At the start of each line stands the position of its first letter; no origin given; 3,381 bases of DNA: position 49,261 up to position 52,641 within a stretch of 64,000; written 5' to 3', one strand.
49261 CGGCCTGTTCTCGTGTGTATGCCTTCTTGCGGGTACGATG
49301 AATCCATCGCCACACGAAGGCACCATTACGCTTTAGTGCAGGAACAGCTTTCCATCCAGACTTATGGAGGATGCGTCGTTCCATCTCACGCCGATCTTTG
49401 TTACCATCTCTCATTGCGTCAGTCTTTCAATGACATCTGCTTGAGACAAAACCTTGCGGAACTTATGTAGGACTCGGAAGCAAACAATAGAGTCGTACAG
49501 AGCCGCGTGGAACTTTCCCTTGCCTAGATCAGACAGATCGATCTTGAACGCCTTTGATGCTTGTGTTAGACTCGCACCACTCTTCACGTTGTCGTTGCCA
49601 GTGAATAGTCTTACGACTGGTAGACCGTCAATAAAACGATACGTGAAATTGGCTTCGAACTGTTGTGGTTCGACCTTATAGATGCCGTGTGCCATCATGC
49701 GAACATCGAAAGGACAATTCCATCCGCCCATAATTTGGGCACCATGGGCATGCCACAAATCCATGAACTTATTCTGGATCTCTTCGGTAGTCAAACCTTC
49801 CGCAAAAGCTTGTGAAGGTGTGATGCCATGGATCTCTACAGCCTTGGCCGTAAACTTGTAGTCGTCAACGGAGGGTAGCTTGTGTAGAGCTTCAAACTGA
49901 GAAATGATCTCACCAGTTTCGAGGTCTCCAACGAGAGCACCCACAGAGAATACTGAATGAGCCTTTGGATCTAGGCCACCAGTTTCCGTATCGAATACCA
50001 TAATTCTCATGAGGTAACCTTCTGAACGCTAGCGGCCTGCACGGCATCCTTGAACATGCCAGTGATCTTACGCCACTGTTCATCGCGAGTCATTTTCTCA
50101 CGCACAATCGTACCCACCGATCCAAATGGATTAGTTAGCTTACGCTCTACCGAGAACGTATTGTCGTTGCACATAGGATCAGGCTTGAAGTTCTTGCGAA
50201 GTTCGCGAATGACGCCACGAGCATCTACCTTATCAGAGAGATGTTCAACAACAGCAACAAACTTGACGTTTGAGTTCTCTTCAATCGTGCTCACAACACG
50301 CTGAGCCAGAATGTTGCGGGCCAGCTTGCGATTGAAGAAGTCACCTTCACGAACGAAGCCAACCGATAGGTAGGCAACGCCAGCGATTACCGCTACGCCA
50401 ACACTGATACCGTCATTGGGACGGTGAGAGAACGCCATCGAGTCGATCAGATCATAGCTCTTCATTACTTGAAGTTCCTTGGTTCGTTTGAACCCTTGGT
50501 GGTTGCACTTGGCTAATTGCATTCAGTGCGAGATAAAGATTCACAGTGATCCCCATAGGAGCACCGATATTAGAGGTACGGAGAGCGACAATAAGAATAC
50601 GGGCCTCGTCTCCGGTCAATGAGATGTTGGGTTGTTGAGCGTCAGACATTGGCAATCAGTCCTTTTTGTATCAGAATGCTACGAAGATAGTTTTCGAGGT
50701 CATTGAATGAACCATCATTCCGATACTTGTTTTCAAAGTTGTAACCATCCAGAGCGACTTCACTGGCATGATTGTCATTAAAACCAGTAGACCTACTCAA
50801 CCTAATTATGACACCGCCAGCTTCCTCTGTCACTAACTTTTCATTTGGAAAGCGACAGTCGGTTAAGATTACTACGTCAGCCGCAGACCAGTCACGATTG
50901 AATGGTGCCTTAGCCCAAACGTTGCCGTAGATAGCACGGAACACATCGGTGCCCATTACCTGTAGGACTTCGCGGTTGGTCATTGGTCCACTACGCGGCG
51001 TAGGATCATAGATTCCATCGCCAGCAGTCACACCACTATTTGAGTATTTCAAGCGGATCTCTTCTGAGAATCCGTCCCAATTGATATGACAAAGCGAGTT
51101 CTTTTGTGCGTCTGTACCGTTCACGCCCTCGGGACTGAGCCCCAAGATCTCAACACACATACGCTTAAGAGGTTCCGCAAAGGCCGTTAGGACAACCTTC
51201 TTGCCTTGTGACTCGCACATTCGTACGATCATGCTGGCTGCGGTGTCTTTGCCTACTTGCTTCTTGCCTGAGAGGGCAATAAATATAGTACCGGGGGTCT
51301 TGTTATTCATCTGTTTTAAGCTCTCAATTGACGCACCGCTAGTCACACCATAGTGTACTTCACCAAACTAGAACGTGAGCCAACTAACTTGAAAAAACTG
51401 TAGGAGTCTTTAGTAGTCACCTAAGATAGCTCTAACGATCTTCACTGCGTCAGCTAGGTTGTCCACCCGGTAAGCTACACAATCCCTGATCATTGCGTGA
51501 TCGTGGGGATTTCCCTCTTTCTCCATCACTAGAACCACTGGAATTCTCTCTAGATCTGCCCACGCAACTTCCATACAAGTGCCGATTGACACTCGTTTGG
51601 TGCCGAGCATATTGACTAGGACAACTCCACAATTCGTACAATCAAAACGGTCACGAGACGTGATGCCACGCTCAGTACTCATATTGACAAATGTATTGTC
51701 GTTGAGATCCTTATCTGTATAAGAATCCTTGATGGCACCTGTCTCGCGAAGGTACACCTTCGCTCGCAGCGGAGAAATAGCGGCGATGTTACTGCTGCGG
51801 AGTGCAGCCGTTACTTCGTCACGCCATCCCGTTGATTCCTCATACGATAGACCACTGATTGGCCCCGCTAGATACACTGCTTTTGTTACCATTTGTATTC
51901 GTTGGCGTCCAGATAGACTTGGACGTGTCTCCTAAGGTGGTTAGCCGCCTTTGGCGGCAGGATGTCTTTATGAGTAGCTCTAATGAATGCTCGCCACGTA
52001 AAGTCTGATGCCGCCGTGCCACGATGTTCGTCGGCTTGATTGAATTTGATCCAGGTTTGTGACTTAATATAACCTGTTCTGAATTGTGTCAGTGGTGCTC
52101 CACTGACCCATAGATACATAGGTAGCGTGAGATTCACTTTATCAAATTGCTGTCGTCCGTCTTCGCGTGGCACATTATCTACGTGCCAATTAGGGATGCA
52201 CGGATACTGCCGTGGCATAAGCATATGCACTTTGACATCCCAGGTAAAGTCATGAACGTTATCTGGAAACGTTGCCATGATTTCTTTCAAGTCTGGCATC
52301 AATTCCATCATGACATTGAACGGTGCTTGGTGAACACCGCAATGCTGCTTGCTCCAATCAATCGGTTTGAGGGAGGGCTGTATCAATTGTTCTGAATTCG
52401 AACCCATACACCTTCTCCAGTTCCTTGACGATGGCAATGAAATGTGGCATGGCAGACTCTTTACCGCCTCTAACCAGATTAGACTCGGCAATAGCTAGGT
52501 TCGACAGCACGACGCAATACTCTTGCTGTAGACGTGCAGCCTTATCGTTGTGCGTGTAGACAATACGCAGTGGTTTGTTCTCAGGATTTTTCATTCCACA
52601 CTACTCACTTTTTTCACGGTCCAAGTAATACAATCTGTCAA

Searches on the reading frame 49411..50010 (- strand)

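Call 63: search_protein_families(library=phrogs, proteins=[window:49411-50010:-], max_evalue=0.001)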
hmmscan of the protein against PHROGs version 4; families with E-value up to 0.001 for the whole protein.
window:49411-50010:- (199 aa): 2 families
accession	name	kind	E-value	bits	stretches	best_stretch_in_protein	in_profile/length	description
phrog_192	-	DNA, RNA and nucleotide metabolism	3.5e-27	96.7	1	1-192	106-278/397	DNA polymerase exonuclease subunit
phrog_19080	-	unknown function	8.7e-05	22.3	1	2-120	6-122/477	-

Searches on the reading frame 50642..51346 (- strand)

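Call 10: search_protein_families(library=phrogs, proteins=[window:50642-51346:-], max_evalue=0.00001)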
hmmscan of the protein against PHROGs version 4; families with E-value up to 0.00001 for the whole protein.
window:50642-51346:- (234 aa): 1 family
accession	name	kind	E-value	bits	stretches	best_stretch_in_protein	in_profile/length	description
phrog_139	-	other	1.3e-37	131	1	12-227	75-262/342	deoxynucleoside monophosphate kinase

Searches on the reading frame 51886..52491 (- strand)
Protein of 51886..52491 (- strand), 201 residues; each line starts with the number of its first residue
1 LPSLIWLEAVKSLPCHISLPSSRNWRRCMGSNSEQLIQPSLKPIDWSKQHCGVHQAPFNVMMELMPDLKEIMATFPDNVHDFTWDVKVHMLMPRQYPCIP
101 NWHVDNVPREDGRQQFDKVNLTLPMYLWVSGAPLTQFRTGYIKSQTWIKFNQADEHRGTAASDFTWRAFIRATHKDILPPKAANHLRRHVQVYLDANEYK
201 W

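Call 63: search_protein_families(library=phrogs, proteins=[window:51886-52491:-], max_evalue=0.001)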
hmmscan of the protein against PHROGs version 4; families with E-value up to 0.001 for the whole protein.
window:51886-52491:- (201 aa): 1 family
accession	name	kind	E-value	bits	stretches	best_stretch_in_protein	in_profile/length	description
phrog_1843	-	unknown function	1.4e-35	124.1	2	44-141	25-127/222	-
